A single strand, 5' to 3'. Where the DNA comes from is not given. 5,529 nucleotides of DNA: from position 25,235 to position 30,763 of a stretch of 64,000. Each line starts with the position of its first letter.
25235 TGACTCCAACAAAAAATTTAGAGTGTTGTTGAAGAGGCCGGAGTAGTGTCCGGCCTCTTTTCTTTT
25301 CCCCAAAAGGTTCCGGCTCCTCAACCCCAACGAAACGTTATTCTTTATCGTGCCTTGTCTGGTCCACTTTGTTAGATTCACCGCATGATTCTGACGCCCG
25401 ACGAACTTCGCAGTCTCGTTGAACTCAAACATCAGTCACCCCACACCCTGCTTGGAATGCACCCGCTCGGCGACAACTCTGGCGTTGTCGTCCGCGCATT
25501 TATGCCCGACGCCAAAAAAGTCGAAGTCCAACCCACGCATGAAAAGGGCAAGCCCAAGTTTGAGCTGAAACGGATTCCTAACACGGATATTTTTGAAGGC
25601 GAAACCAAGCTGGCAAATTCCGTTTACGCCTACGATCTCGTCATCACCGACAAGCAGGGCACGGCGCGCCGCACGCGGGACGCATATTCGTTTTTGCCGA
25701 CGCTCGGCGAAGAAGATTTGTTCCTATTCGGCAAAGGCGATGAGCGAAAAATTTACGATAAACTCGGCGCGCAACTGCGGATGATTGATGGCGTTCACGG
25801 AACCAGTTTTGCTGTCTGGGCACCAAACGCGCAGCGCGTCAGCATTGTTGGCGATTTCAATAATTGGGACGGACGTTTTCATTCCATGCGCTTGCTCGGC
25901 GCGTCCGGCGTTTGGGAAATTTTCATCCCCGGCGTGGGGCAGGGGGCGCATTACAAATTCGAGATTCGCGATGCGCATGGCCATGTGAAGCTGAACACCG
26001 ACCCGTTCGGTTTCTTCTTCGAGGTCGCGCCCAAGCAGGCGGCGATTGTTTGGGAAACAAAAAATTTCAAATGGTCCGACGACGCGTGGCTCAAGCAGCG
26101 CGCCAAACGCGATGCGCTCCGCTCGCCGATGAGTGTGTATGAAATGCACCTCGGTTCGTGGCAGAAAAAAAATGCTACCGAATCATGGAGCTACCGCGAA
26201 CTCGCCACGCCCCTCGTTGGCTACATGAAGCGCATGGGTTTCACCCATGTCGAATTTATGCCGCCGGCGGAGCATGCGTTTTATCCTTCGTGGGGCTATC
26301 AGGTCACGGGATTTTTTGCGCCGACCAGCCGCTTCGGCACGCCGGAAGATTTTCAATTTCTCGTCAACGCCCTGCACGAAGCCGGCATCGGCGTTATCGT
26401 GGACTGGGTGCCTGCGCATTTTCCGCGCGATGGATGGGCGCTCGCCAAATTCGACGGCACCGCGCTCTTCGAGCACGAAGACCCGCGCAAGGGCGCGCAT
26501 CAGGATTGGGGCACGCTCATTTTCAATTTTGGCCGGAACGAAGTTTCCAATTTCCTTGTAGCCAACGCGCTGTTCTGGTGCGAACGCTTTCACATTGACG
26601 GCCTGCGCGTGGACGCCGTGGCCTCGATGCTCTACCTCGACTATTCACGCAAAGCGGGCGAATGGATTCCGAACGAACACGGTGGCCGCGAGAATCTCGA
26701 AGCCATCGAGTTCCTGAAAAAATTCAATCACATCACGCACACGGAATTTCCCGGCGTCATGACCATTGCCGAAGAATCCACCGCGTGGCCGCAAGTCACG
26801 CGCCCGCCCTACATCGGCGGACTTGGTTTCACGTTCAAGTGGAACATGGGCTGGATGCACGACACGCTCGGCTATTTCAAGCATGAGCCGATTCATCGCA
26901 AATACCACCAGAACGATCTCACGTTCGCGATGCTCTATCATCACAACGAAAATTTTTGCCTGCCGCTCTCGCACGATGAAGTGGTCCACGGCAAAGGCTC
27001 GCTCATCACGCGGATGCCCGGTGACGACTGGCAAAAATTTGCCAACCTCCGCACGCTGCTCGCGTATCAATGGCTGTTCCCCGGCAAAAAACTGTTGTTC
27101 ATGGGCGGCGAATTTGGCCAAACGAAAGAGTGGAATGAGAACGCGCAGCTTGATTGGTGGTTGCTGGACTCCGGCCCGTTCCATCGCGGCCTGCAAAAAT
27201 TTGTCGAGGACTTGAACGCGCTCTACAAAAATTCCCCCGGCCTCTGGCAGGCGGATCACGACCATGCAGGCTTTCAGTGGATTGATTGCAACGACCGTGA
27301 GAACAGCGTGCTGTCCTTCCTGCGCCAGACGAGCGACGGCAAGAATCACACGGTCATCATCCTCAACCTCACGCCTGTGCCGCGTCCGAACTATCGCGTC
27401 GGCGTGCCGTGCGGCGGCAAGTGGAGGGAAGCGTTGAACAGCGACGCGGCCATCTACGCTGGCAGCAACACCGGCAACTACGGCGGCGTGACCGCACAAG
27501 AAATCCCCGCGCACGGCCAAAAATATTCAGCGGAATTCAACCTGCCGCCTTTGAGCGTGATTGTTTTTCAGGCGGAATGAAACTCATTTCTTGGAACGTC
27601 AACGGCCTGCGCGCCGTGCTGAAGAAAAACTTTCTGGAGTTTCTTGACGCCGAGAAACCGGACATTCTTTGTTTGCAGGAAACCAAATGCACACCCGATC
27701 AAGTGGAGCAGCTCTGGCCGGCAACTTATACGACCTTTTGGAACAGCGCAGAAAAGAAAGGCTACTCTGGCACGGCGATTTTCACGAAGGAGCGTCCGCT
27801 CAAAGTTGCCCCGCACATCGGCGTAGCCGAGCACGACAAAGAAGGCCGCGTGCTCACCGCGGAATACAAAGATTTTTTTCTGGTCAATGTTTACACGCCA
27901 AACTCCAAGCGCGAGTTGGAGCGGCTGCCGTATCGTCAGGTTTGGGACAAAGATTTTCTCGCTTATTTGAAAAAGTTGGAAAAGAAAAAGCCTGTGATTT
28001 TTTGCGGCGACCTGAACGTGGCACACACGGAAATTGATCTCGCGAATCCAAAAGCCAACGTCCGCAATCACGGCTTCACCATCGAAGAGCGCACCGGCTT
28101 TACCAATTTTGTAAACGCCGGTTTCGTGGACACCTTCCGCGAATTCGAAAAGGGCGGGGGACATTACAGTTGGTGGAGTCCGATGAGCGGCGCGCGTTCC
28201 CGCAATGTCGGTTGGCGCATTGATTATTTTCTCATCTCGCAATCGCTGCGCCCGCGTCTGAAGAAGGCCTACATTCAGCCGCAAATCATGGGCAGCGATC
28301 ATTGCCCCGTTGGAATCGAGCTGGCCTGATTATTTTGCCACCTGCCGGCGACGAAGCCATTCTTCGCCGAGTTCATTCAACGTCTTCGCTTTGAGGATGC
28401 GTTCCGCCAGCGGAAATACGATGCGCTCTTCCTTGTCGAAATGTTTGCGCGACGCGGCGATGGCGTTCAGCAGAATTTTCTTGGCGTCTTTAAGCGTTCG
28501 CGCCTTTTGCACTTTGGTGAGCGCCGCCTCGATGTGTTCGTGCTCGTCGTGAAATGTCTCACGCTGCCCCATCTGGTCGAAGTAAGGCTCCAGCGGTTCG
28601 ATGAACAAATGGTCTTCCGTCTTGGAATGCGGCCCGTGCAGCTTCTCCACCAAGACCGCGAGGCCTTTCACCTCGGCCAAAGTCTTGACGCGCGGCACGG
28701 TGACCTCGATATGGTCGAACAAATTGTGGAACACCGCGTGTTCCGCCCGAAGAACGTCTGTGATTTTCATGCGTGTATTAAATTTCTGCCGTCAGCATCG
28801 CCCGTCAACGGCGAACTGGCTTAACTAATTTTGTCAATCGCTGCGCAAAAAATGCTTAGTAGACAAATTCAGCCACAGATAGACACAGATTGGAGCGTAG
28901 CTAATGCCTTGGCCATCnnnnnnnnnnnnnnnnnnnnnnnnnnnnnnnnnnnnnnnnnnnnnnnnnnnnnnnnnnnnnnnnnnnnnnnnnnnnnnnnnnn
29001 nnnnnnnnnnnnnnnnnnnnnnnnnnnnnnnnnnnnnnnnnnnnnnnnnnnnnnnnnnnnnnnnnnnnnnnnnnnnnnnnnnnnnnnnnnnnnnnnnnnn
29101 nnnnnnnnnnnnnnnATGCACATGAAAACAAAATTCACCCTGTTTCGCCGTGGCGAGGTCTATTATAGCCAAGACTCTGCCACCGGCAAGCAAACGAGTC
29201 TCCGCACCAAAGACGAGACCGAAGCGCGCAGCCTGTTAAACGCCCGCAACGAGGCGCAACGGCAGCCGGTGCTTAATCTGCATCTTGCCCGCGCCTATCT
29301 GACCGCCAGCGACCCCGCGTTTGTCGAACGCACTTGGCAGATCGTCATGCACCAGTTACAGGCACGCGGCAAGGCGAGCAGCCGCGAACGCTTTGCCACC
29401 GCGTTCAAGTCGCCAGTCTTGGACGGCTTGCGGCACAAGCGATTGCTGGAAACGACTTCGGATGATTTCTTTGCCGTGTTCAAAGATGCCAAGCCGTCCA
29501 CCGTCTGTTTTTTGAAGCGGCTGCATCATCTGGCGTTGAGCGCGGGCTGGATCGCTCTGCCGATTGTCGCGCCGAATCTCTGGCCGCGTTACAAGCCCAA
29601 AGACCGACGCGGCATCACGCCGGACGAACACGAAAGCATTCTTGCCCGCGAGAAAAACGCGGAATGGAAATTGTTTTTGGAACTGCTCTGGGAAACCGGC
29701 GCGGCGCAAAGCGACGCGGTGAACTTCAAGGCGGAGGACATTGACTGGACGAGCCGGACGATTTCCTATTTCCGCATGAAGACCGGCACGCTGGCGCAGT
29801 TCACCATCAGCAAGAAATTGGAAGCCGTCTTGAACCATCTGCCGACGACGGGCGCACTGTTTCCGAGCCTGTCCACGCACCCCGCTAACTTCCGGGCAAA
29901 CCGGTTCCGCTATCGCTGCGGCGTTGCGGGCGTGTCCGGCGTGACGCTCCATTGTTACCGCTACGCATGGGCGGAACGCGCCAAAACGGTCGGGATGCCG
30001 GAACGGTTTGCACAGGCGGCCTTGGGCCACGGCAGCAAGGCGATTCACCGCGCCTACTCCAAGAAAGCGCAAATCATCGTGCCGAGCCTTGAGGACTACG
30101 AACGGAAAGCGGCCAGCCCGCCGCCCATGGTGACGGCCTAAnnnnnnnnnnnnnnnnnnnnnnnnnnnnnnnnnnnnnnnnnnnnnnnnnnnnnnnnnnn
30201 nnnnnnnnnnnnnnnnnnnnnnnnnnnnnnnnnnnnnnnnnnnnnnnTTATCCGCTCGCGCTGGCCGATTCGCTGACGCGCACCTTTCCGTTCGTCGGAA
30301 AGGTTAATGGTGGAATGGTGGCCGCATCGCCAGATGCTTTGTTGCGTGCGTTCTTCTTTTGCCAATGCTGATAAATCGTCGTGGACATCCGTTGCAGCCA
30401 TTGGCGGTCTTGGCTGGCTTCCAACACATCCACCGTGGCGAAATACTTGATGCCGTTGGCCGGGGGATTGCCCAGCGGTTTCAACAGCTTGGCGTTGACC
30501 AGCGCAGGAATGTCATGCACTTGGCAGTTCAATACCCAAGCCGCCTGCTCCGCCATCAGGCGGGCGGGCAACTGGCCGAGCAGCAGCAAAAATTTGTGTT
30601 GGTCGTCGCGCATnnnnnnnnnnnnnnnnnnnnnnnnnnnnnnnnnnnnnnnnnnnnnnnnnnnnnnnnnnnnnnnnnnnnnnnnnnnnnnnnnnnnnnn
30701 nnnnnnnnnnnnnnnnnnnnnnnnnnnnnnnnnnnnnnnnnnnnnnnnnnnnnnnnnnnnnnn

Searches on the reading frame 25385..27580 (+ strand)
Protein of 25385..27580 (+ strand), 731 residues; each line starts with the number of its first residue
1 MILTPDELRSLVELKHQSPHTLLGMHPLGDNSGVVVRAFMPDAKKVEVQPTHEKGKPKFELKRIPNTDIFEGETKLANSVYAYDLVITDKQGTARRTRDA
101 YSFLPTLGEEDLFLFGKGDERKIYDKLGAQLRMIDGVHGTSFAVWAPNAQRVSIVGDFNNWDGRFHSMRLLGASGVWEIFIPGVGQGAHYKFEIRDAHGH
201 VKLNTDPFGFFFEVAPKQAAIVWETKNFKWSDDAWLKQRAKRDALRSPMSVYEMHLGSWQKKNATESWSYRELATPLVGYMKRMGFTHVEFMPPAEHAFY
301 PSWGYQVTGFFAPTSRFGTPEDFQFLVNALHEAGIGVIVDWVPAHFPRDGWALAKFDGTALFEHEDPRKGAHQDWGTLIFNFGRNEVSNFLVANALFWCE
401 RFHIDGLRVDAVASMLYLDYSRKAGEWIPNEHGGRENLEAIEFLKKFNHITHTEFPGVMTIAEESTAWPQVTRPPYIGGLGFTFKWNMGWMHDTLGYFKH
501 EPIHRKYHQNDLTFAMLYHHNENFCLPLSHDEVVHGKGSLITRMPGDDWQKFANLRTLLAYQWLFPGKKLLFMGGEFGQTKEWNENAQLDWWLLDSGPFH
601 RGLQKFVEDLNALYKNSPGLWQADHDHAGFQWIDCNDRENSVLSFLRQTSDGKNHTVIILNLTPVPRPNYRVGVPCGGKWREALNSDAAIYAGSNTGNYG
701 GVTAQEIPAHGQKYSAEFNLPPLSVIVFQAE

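Call 8: search_protein_families(library=pfam, proteins=[window:25385-27580:+], max_evalue=0.01)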
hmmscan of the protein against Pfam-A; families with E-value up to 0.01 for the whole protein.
window:25385-27580:+ (731 aa): 4 families
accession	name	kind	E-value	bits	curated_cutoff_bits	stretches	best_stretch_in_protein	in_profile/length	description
PF02922.24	CBM_48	-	3.4e-28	98.2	22.4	2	126-208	1-82/83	Carbohydrate-binding module 48 (Isoamylase N-terminal domain)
PF02806.24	Alpha-amylase_C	-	2e-26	92.6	21.2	1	632-730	1-94/95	Alpha amylase, C-terminal all-beta domain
PF22019.2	GlgB_N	-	5.6e-24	84.5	27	2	5-101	2-94/94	alpha-1,4-glucan branching enzyme GlgB, N-terminal domain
PF00128.31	Alpha-amylase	-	1.6e-18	67.6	22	2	381-641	160-413/446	Alpha amylase, catalytic domain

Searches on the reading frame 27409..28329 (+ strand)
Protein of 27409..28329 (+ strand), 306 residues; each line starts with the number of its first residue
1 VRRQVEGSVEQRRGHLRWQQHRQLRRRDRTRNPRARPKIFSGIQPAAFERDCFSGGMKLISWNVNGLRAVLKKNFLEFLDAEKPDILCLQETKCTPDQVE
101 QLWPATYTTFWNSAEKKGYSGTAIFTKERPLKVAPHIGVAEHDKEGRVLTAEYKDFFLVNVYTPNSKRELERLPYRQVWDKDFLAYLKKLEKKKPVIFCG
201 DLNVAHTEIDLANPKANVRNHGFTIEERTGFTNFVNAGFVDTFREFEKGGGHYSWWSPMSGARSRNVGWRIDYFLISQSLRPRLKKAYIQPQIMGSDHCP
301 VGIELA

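Call 8: search_protein_families(library=pfam, proteins=[window:27409-28329:+], max_evalue=0.01)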
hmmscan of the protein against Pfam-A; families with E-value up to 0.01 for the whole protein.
window:27409-28329:+ (306 aa): 2 families
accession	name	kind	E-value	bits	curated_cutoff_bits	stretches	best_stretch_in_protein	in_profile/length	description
PF03372.29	Exo_endo_phos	-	7.2e-36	124.4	24.5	1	60-298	1-225/225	Endonuclease/Exonuclease/phosphatase family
PF14529.12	Exo_endo_phos_2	-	7.8e-05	23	27.4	1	157-301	2-116/117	Endonuclease-reverse transcriptase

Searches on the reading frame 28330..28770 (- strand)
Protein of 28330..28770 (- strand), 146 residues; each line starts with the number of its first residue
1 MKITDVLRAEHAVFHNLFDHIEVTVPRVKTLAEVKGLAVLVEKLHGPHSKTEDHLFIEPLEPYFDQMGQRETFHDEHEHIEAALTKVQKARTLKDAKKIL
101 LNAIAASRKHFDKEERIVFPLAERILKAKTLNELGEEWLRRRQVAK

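Call 58: search_protein_families(library=ncbifam, proteins=[window:28330-28770:-], max_evalue=0.01)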
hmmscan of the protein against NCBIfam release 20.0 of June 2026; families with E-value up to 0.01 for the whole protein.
window:28330-28770:- (146 aa): 1 family
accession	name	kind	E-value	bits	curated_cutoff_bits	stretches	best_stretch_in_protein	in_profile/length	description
NF053874.1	persist_PA2171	equivalog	0.0034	17.2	190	0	107-143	109-145/157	PA2171 family ribosome-binding persister protein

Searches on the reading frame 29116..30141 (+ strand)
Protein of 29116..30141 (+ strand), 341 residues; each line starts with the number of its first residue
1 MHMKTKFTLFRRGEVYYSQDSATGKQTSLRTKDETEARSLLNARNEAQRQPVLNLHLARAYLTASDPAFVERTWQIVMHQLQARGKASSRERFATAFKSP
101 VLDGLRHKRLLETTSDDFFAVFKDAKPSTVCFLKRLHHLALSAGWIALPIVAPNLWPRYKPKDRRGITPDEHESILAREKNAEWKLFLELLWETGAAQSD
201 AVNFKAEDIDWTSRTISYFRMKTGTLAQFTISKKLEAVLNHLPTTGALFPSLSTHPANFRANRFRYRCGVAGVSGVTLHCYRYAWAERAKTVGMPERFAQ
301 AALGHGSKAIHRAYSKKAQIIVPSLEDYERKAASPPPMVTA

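Call 7: search_protein_families(library=pfam, proteins=[window:29116-30141:+], max_evalue=0.01)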
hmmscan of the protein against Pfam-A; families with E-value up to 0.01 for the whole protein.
window:29116-30141:+ (341 aa): 1 family
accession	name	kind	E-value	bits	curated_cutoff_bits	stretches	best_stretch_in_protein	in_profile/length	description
PF00589.27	Phage_integrase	-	2.3e-10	41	27.1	1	167-317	3-168/172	Phage integrase family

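Call 45: find_related_loci(query=window:29116-30141:+, collection=genome_contigs, flank=10000)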
Query window:29116-30141:+ (341 aa) in genome_contigs; peptide patterns used: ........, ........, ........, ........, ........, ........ (x = any residue, [..] = any of these).
597 stretches matched a pattern (row limit reached: there are more); 515 encode a relative of the query (tblastn E <= 1e-3); the best 80 are kept; 80 distinct loci.
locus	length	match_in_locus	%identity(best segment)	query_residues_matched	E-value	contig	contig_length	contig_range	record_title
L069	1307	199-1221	88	1-341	0e+0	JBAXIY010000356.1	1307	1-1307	MAG: Verrucomicrobiia bacterium isolate ELA361 MAG361_362, whole genome shotgun sequence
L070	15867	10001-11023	89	1-341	0e+0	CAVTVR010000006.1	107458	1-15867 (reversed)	MAG: uncultured Verrucomicrobiae bacterium isolate MFD09286.bin.2.125 genome assembly, contig: contig_28007, whole genom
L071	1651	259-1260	89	1-334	0e+0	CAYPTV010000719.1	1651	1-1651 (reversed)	MAG TPA_asm: uncultured Bifidobacteriaceae bacterium isolate binchicken_co3_201 genome assembly, contig: NODE_278506_len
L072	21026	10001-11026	81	1-341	0e+0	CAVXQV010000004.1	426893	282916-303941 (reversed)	MAG: uncultured Verrucomicrobiae bacterium isolate MFD05502.bin.2.32 genome assembly, contig: contig_31171, whole genome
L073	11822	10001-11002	80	3-336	0e+0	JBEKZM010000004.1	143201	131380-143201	MAG: Verrucomicrobiota bacterium isolate SPRUCE 6 SPRUCE_6_4, whole genome shotgun sequence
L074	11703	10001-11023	78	1-341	0e+0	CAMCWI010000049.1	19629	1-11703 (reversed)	MAG: Akkermansia muciniphila isolate MH-08apr19-10 genome assembly, contig: MH-08apr19-C6282, whole genome shotgun seque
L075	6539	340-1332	81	3-333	0e+0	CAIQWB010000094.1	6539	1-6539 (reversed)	MAG: uncultured Verrucomicrobia subdivision 3 bacterium isolate AlinenLipids_bin-9528 genome assembly, contig: bin-9528:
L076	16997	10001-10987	80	3-331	0e+0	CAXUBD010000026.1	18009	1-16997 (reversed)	MAG TPA_asm: uncultured Verrucomicrobiota bacterium isolate public_SRR14722149_metawrap_bin.4 genome assembly, contig: p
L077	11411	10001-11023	78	1-341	1e-180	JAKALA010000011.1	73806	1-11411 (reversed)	MAG: bacterium isolate WY5.bin105 NODE_527_length_73806_cov_2.161308, whole genome shotgun sequence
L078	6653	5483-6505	77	1-341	0e+0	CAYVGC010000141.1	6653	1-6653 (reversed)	MAG TPA_asm: uncultured Bifidobacteriaceae bacterium isolate binchicken_co3_426 genome assembly, contig: NODE_37774_leng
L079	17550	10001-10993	79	3-333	2e-180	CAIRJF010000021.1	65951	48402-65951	MAG: uncultured Verrucomicrobia subdivision 3 bacterium isolate AM2_bin-1229 genome assembly, contig: bin-1229:21/40, wh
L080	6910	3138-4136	78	1-333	0e+0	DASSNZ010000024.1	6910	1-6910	MAG TPA_asm: Verrucomicrobiia bacterium isolate SMAG_U1239 k141_1142056, whole genome shotgun sequence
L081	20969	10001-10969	80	3-325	3e-179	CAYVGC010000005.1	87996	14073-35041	MAG TPA_asm: uncultured Bifidobacteriaceae bacterium isolate binchicken_co3_426 genome assembly, contig: NODE_658_length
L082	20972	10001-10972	80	2-325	1e-178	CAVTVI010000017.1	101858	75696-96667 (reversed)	MAG: uncultured Verrucomicrobiae bacterium isolate MFD09286.bin.2.154 genome assembly, contig: contig_49093, whole genom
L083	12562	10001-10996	79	3-334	1e-178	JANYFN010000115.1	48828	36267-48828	MAG: Limisphaerales bacterium isolate 339R_metabinner_32 339R_k141_1023507, whole genome shotgun sequence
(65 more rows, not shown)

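Call 58: search_protein_families(library=ncbifam, proteins=[window:29122-30138:+], max_evalue=0.01)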
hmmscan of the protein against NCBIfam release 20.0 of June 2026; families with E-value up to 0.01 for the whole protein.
window:29122-30138:+ (339 aa): 4 families
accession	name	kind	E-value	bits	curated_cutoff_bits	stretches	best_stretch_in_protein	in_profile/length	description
NF040815.2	recomb_XerA_Arch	equivalog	3.1e-07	30.2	220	1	155-312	87-251/263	site-specific tyrosine recombinase/integron integrase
TIGR02249.1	integrase_gron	subfamily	0.0026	17.2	265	0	165-238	102-174/315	integron integrase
NF040693.1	recomb_GmtY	equivalog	0.0058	15.9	340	0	272-316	389-433/441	gamma-mobile-trio recombinase GmtY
NF002331.0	PRK01287.1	subfamily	0.0087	15.1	371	0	184-215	166-197/365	site-specific tyrosine recombinase XerC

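Call 108: search_protein_families(library=phrogs, proteins=[window:29122-30138:+], max_evalue=0.1)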
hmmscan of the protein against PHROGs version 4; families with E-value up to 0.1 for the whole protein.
window:29122-30138:+ (339 aa): 2 families
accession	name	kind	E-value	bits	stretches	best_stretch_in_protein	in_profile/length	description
phrog_1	-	integration and excision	5.6e-18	66.5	1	13-315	124-435/611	integrase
phrog_216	-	integration and excision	1.6e-12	48.2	1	166-314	57-223/301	integrase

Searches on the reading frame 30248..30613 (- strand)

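Call 7: search_protein_families(library=pfam, proteins=[window:30248-30613:-], max_evalue=0.01)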
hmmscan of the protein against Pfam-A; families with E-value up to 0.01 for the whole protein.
window:30248-30613:- (121 aa): 0 families

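Call 58: search_protein_families(library=ncbifam, proteins=[window:30248-30613:-], max_evalue=0.01)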
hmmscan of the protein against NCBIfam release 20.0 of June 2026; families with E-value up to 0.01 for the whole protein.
window:30248-30613:- (121 aa): 0 families

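Call 108: search_protein_families(library=phrogs, proteins=[window:30248-30613:-], max_evalue=0.1)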
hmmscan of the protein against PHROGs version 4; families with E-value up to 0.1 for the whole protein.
window:30248-30613:- (121 aa): 2 families
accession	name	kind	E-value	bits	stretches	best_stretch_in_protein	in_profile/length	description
phrog_21483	-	unknown function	0.012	16.2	1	64-89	101-123/303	-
phrog_18604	-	tail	0.08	13.2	1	64-120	107-156/284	minor tail protein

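Call 109: search_protein_families(library=pfam, proteins=[window:30248-30613:-], max_evalue=5)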
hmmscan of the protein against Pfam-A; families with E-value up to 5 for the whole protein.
window:30248-30613:- (121 aa): 0 families
